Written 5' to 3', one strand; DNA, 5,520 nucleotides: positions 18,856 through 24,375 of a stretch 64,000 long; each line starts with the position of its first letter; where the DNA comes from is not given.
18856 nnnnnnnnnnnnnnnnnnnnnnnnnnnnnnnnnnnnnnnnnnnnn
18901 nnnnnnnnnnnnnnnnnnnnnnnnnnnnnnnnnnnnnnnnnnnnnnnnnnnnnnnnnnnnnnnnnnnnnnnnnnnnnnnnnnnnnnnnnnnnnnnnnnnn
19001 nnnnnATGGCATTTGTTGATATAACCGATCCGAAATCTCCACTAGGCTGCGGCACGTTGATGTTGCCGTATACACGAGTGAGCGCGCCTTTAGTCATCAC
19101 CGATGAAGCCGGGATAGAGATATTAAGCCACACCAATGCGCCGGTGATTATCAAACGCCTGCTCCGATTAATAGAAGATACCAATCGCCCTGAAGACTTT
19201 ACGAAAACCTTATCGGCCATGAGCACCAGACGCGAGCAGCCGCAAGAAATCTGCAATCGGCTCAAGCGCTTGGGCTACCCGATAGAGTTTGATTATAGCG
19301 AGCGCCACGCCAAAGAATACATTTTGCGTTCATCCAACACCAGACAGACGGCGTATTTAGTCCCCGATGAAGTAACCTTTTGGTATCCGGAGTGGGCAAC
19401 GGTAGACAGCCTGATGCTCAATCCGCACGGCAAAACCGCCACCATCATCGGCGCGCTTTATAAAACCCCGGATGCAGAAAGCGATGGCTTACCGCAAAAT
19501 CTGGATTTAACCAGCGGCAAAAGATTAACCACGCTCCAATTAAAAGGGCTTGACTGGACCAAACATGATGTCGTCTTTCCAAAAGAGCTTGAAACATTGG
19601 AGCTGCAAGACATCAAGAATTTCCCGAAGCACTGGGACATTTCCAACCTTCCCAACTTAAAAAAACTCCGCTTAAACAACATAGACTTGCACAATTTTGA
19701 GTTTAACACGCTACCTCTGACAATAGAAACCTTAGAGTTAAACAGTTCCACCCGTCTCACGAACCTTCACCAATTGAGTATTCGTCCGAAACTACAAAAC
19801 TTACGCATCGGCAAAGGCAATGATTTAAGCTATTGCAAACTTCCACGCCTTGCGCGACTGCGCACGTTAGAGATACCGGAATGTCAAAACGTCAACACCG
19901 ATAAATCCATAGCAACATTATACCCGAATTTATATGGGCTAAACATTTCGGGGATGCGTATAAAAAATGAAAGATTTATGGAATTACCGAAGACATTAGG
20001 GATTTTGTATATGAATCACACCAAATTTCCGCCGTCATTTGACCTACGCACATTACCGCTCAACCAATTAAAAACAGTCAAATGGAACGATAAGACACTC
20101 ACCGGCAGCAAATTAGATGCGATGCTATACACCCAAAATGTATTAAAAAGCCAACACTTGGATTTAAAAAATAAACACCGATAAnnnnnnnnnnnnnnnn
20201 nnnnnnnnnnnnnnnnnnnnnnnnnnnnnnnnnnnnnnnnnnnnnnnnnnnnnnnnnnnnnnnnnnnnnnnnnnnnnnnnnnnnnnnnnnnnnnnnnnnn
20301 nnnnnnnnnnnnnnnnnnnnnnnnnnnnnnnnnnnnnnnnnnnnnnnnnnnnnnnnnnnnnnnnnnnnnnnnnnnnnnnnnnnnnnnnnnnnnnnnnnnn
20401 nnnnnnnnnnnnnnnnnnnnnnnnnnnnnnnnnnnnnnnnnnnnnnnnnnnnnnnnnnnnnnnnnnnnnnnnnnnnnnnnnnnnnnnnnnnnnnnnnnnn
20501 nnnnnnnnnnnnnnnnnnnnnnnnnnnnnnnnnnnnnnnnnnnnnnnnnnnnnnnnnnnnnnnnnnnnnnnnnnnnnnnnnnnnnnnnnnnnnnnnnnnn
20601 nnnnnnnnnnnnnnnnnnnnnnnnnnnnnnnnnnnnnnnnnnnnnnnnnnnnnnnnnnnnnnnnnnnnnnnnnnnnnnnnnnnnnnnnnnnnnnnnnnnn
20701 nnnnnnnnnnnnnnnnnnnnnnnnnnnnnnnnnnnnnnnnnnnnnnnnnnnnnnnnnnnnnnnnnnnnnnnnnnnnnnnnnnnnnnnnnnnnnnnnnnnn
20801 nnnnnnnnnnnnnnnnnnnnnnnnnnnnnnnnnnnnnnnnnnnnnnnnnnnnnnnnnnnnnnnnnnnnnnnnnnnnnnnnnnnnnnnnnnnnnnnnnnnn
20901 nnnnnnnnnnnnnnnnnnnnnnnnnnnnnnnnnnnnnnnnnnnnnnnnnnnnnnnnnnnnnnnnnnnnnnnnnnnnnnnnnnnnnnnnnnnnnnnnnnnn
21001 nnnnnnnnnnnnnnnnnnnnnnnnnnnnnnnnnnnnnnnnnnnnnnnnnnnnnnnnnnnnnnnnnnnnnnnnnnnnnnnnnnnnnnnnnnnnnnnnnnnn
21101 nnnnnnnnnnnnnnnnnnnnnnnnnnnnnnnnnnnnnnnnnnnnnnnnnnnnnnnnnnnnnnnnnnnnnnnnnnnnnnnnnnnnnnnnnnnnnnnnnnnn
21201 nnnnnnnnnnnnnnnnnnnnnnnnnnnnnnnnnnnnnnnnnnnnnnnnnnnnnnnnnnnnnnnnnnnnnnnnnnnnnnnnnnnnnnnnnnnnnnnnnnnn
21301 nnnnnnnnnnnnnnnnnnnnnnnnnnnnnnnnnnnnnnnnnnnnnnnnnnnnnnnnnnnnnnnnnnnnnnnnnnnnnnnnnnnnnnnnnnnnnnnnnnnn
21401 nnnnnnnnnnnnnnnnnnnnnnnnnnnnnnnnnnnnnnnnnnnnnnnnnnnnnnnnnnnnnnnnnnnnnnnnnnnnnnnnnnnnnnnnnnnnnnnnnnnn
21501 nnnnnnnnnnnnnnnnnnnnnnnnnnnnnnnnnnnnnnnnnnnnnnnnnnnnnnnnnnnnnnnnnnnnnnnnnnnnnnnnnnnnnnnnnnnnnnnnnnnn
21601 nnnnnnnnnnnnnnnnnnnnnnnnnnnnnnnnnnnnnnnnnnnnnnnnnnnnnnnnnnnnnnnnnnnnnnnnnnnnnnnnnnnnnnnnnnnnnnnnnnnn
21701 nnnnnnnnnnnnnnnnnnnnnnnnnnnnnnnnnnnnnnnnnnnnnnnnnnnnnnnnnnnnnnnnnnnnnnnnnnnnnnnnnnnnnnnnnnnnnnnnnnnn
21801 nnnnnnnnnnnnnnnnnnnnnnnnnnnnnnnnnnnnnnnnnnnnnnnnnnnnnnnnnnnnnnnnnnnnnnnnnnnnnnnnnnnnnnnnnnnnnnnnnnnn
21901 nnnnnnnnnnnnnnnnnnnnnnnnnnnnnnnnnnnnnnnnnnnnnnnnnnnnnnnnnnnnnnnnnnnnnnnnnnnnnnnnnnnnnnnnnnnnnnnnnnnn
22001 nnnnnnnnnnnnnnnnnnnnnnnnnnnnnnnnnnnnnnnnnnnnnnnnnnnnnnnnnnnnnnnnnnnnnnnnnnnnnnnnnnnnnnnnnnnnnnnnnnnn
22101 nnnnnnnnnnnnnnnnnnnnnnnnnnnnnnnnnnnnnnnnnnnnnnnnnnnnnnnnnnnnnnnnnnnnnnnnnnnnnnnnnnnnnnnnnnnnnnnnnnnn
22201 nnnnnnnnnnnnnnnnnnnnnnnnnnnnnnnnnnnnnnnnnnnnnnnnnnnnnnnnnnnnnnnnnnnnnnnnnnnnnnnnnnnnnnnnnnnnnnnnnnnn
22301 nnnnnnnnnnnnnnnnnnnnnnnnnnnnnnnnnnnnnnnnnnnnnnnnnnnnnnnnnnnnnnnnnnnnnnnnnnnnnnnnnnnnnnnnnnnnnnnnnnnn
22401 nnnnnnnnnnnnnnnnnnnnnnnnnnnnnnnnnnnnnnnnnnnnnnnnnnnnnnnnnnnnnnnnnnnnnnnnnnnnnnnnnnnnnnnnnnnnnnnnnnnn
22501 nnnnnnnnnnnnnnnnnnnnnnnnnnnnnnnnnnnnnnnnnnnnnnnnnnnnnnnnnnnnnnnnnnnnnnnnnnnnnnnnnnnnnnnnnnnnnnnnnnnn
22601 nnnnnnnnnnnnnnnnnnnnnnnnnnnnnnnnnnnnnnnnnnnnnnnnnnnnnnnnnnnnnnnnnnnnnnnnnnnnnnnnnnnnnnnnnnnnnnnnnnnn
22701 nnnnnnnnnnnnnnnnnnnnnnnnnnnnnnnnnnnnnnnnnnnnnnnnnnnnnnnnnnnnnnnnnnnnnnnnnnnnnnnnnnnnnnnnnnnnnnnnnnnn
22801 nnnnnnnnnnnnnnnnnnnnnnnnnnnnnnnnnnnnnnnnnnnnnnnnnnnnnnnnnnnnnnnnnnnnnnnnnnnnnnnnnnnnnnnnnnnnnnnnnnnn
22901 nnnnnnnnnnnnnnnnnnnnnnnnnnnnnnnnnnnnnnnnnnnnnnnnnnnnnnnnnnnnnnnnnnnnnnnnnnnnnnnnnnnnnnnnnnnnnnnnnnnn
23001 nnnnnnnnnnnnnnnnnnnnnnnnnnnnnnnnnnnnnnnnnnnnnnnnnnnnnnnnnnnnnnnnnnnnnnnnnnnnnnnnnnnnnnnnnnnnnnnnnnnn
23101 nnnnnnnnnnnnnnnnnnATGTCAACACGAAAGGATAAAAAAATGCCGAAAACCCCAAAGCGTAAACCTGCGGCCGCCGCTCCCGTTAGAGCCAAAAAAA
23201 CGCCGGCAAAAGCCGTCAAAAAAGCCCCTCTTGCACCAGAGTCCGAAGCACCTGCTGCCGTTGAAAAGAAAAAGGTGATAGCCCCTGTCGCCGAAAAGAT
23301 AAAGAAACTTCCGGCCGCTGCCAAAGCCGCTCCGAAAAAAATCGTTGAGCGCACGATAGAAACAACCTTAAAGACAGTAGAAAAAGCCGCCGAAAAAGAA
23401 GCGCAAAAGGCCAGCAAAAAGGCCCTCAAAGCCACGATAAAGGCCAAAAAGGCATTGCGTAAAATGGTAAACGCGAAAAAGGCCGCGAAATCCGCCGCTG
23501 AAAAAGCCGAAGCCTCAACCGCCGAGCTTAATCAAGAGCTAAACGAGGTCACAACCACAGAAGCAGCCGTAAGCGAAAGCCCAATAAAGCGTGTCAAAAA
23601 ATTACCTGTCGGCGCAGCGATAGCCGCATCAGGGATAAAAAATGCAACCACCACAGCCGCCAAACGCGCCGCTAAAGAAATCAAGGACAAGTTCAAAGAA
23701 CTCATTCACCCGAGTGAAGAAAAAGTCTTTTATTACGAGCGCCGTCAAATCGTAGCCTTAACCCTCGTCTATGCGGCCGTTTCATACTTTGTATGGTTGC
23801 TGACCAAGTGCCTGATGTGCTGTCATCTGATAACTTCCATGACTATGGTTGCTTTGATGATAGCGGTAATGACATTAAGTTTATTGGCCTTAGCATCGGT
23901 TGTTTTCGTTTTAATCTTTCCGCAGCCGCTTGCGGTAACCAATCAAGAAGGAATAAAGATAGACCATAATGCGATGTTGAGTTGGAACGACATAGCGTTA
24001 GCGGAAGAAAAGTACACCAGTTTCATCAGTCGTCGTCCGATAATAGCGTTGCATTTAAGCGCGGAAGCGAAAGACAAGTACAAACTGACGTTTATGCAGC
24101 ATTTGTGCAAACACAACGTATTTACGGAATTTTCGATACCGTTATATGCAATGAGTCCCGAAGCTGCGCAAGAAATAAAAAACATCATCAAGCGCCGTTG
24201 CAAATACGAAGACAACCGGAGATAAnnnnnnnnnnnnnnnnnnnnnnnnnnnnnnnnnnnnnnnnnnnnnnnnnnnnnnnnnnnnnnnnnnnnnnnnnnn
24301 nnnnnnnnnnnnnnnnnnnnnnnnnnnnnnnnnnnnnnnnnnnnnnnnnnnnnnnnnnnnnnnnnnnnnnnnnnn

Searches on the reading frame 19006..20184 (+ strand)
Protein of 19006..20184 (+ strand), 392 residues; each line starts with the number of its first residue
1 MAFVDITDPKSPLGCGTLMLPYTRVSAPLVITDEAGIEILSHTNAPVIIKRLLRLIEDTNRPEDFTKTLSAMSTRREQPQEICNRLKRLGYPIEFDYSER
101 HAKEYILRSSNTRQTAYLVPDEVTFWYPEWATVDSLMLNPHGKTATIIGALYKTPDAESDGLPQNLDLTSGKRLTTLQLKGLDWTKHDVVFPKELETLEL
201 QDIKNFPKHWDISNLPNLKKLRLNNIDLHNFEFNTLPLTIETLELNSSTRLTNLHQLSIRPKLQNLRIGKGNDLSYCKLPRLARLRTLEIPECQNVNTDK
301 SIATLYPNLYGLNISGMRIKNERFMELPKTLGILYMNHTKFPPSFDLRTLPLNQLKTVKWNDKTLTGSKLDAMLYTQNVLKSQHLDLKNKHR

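Call 6: search_protein_families(library=pfam, proteins=[window:19006-20184:+], max_evalue=0.1)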
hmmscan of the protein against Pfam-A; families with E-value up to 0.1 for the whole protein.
window:19006-20184:+ (392 aa): 5 families
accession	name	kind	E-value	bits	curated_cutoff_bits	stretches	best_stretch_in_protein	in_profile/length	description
PF25019.1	LRR_R13L1-DRL21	-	0.0035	17.7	27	0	184-225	87-126/127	R13L1/DRL21 LRRs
PF23952.1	LRR_EndoS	-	0.013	16.1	27.9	0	172-233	45-99/116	Endo-beta-N-acetylglucosaminidase EndoS LRR domain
PF12799.13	LRR_4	-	0.021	15.5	27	1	194-226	2-36/44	Leucine Rich repeats (2 copies)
PF24758.1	LRR_At5g56370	-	0.039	14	27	0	191-292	35-141/227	FBD-associated F-box protein At5g56370, LRR repeats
PF21674.2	CCDC22_N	-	0.047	14.9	24.8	0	37-98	26-87/109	CCDC22 protein N-terminal domain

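Call 7: search_protein_families(library=ncbifam, proteins=[window:19006-20184:+], max_evalue=0.1)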
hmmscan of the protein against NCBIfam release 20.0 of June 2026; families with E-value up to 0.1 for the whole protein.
window:19006-20184:+ (392 aa): 0 families

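Call 77: find_homologous_proteins(query=window:19006-20184:+, max_evalue=0.00001)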
Query window:19006-20184:+ (392 aa): 11 proteins with E <= 0.00001 among 4615 candidates.
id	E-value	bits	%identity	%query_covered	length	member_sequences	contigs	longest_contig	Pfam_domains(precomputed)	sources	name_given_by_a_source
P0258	2.4e-262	888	100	100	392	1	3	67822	-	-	-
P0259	1.3e-229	780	87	100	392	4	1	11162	-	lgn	-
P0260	2.3e-226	769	88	97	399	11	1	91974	-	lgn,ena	-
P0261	3.1e-224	762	87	97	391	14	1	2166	-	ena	-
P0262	2.4e-199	680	79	97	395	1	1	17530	-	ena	-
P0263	2.1e-196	671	75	99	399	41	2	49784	-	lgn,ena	-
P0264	9.1e-191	652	73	99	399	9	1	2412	-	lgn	-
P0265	4.1e-175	600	74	93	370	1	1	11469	-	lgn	-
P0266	1.6e-174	599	73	93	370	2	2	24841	-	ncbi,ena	-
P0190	1.9e-158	546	63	96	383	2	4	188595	-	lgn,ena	-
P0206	8.5e-66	241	45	63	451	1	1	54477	PF23598.2,PF12799.14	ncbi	-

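Call 79: find_encoding_contigs(protein=window:19006-20184:+, flank=10000, max_places=3)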
Protein window:19006-20184:+ (392 aa): 4 contigs read that carry it; 3 places shown.
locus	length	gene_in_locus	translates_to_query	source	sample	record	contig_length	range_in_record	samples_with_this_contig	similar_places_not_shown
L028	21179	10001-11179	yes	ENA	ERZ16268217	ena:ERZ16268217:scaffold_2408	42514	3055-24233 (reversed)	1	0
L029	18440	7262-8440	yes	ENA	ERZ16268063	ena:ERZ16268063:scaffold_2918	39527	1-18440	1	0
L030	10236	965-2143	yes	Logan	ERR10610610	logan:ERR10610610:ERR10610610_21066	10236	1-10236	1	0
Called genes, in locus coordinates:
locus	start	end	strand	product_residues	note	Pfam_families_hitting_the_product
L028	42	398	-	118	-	-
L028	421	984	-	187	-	-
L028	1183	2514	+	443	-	PF04052:TolB_N, PF00930:DPPIV_N (faint), PF26550:Tricorn_2nd, PF26549:Tricorn_N (weak), PF07676:PD40 (weak), PF26549:Tricorn_N, PF07676:PD40, PF26550:Tricorn_2nd (weak)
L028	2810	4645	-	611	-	-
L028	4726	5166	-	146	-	-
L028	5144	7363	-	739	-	-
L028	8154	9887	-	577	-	PF00342:PGI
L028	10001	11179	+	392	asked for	-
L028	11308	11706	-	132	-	-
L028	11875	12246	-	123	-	-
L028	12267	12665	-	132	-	-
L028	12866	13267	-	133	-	-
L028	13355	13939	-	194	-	PF28549:NDPSase_N, PF00293:NUDIX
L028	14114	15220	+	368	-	-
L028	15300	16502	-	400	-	PF00009:GTP_EFTU (faint), PF00350:Dynamin_N (faint), PF01926:MMR_HSR1, PF02421:FeoB_N (weak), PF18128:HydF_dimer, PF18133:HydF_tetramer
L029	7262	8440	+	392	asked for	-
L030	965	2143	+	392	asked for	-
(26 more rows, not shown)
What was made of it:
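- Repeat number varies between strains (call 79).
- Tried and rejected: The LRR member is on record (call 79).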

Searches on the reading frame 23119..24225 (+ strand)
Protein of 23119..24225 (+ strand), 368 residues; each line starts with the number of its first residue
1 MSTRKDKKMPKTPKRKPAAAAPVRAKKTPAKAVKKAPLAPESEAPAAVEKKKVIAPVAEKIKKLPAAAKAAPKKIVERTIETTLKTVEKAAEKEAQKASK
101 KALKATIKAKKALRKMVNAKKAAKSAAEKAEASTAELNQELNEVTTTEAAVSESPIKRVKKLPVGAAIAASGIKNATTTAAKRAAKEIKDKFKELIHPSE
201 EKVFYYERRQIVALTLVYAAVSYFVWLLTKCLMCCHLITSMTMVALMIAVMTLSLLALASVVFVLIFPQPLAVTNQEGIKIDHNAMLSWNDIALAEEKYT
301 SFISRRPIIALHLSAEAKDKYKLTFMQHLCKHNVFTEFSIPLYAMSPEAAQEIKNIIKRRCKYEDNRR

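Call 6: search_protein_families(library=pfam, proteins=[window:23119-24225:+], max_evalue=0.1)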
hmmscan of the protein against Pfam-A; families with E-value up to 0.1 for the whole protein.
window:23119-24225:+ (368 aa): 2 families
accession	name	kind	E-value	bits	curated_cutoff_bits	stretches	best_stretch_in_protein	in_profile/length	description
PF04791.21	LMBR1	-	0.00011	21.7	31.9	1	74-258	240-384/510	LMBR1-like membrane protein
PF06687.17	SUR7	-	0.014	15.5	29.6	1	205-289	102-189/201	SUR7/PalI family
